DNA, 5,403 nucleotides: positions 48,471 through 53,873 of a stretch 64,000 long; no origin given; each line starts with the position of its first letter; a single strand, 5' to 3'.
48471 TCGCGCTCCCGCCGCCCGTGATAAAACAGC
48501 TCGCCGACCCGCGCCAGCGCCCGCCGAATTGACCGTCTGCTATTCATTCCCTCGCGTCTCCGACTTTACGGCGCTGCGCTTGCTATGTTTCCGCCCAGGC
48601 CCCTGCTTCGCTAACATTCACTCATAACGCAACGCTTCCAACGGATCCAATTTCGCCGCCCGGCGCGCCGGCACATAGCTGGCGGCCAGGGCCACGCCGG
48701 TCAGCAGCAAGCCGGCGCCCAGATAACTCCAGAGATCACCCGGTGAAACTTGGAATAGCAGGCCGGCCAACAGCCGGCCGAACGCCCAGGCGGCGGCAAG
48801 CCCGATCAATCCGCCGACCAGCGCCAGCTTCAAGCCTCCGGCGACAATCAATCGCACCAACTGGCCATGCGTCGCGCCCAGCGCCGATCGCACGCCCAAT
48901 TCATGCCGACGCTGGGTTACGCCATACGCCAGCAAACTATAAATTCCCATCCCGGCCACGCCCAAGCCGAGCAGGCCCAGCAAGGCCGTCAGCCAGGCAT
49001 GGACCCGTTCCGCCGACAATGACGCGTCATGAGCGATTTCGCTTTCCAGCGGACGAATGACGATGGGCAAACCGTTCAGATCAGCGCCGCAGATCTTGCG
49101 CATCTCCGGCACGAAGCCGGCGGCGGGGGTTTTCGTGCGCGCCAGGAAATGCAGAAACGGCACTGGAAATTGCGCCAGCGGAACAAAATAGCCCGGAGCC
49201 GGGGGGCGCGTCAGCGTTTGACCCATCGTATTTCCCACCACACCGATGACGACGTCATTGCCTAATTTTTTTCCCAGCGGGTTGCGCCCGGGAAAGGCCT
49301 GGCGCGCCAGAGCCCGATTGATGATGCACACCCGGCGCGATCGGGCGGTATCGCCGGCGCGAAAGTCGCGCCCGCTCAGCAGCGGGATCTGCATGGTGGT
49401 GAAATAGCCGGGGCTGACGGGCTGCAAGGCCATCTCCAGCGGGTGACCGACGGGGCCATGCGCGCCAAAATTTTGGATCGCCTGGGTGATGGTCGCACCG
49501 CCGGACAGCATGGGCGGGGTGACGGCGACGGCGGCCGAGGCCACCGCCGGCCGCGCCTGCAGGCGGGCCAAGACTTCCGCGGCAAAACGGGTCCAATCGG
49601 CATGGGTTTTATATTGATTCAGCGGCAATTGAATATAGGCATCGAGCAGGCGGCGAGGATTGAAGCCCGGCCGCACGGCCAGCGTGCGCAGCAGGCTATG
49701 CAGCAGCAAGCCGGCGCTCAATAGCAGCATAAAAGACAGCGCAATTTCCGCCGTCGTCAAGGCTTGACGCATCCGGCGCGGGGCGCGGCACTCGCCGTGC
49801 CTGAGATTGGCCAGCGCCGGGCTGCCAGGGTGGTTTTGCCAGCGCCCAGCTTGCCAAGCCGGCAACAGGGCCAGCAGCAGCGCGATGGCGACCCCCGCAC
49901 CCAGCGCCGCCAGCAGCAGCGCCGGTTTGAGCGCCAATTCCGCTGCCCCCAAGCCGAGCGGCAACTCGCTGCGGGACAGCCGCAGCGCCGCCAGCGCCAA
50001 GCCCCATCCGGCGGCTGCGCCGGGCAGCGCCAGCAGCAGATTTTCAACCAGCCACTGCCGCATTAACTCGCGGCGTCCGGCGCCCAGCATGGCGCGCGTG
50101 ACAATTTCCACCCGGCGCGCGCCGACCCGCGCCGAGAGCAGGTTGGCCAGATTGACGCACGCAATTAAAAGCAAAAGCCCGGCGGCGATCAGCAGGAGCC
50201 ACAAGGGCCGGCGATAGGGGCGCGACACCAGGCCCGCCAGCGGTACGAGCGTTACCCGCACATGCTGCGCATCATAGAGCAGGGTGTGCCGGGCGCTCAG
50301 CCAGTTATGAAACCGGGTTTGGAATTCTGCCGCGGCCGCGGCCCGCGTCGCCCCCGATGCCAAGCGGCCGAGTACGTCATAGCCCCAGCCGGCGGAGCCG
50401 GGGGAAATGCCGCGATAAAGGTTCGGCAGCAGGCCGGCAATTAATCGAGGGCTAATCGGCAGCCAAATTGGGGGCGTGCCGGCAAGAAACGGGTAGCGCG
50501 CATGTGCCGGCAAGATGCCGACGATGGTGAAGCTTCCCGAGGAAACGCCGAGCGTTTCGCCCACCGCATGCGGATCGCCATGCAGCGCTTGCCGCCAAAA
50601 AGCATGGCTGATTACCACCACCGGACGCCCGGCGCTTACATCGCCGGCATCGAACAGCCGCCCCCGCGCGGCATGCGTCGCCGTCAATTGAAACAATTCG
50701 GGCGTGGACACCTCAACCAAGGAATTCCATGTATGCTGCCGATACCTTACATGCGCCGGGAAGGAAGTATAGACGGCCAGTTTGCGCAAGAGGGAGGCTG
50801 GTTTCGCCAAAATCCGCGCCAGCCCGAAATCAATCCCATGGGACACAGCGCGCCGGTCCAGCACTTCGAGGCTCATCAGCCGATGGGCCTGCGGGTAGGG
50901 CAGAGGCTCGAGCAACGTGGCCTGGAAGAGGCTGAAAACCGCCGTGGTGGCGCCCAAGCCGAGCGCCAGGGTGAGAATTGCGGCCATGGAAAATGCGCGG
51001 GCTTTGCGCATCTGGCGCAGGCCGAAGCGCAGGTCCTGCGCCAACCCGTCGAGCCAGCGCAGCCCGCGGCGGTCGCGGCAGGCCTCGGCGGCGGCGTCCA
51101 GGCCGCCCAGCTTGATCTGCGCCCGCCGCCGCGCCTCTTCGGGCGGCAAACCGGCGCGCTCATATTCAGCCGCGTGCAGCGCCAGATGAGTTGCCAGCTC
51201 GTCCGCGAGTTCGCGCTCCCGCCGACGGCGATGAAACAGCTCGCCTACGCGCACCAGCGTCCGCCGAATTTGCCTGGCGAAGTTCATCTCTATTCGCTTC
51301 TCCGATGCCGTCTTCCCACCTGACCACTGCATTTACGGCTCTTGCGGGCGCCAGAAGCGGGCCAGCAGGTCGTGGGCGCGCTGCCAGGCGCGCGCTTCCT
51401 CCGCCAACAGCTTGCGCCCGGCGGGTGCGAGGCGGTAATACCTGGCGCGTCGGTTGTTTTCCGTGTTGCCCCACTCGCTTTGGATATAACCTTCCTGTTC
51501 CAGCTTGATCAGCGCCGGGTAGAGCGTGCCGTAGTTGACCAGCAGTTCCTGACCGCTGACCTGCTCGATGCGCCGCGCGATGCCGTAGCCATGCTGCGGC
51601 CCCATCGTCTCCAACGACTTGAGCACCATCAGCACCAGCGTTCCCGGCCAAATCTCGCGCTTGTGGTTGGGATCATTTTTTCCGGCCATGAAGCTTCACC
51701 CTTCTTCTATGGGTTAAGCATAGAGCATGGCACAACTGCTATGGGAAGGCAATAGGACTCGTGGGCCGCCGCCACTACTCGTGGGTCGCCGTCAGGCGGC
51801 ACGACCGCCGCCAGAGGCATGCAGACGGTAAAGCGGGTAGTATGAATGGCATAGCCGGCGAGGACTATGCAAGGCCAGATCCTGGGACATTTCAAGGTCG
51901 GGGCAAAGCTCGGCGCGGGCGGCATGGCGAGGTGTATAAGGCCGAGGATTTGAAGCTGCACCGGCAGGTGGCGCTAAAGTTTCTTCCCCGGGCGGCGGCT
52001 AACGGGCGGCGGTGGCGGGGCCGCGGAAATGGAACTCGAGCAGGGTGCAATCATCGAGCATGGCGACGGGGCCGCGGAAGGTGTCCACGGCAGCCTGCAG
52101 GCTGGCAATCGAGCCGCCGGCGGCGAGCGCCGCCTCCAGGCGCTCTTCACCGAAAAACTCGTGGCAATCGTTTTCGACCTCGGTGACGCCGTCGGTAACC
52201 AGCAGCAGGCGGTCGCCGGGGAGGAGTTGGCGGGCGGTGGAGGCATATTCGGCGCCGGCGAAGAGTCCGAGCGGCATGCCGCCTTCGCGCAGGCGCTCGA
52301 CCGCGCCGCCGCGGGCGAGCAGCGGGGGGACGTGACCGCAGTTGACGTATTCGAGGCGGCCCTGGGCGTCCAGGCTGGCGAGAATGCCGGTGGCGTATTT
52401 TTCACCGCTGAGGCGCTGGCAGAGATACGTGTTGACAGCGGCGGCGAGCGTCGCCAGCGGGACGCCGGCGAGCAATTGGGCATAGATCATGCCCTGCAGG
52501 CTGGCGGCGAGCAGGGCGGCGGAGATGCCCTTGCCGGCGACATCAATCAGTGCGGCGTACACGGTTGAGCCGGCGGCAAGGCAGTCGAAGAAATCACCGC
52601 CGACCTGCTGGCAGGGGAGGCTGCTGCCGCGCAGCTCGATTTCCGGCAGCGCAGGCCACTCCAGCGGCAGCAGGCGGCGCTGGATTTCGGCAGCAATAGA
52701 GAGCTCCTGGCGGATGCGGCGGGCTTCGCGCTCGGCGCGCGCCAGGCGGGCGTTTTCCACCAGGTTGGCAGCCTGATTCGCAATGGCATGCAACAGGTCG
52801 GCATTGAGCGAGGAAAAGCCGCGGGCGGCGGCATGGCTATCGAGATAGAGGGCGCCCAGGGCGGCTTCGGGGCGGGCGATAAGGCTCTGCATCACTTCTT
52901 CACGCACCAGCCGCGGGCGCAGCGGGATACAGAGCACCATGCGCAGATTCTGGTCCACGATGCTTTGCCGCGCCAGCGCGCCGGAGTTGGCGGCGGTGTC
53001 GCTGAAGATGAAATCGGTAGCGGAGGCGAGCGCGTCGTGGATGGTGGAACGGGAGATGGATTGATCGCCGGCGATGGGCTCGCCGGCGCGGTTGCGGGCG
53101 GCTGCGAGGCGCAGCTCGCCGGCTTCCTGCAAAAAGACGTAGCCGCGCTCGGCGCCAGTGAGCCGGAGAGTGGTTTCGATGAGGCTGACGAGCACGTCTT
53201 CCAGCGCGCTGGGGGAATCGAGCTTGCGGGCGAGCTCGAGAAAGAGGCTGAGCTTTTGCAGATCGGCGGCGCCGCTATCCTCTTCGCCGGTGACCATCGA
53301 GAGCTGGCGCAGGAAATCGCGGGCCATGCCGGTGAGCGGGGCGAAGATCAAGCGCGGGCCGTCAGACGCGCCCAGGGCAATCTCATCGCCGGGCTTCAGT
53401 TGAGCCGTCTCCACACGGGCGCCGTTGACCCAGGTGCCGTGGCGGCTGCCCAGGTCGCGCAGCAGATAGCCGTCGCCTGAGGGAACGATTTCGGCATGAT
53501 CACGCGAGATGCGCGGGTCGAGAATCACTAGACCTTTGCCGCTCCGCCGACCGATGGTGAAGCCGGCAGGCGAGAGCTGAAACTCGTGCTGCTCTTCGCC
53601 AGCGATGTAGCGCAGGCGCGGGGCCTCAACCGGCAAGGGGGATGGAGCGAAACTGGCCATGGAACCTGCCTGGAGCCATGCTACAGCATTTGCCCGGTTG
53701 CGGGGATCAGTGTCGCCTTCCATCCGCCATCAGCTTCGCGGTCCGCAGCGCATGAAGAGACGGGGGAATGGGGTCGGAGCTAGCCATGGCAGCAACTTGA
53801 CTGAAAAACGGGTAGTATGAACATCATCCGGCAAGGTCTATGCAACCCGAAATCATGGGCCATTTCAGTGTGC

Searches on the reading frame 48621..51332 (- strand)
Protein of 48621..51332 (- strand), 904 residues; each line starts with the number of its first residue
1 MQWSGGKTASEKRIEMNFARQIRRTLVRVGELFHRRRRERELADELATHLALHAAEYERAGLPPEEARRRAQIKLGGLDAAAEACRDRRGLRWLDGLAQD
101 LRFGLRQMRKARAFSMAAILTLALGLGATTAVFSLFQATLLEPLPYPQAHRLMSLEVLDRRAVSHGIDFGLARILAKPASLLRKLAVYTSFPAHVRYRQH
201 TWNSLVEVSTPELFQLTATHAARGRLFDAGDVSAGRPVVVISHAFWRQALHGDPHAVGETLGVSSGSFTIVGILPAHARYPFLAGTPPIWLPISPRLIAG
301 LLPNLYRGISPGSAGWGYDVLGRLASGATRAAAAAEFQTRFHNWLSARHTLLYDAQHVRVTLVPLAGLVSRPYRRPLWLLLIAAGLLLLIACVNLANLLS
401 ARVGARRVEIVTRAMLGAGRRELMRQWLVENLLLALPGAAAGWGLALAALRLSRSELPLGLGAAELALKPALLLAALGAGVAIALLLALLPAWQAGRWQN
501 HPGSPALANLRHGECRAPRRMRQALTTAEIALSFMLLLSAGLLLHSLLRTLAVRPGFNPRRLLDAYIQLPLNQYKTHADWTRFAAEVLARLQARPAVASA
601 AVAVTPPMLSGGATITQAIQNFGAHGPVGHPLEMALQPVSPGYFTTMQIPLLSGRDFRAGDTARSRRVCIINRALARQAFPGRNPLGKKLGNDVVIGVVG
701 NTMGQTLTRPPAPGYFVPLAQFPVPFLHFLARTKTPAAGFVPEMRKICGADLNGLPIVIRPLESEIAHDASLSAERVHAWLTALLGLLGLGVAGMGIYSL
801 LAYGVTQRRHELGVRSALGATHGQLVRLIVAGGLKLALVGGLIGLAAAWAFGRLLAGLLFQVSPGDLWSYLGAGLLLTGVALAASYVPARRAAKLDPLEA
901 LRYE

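Call 42: search_protein_families(library=pfam, proteins=[window:48621-51332:-], max_evalue=0.0001)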
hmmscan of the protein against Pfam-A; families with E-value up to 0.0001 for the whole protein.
window:48621-51332:- (904 aa): 2 families
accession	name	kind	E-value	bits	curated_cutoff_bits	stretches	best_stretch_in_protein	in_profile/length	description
PF12704.14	MacB_PCD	-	2.8e-32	113.1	27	2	115-338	1-205/207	MacB-like periplasmic core domain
PF02687.27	FtsX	-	2.4e-26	92.6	25.5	2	382-495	2-115/120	FtsX-like permease C-terminal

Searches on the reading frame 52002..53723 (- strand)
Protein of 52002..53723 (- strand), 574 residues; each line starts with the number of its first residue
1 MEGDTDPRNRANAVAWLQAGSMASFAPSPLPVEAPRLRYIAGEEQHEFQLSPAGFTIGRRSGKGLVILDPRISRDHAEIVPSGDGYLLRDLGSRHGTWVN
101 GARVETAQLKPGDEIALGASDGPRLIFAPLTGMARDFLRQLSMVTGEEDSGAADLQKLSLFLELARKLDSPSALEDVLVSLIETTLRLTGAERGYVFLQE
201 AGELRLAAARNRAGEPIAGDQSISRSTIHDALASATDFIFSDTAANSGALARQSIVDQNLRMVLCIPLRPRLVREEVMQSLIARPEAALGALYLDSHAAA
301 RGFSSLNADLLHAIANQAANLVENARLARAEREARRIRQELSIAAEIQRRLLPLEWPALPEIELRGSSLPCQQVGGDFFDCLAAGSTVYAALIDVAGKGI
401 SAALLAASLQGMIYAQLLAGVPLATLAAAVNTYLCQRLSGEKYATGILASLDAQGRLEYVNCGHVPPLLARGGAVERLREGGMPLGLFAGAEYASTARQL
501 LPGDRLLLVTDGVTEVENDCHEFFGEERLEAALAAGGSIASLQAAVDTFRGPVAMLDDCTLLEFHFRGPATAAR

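Call 42: search_protein_families(library=pfam, proteins=[window:52002-53723:-], max_evalue=0.0001)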
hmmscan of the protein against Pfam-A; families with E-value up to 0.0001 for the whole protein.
window:52002-53723:- (574 aa): 4 families
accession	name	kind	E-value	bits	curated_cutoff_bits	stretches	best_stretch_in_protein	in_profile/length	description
PF07228.17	SpoIIE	-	6.5e-41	140.8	25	1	387-565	4-190/192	Stage II sporulation protein E (SpoIIE)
PF00498.31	FHA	-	3.1e-18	66.4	20.7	1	56-118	2-67/67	FHA domain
PF16697.10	Yop-YscD_cpl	-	5.3e-12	46.3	33.2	1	46-119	10-85/94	Inner membrane component of T3SS, cytoplasmic domain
PF13492.12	GAF_3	-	3.6e-05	24.6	27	0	174-324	2-129/129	GAF domain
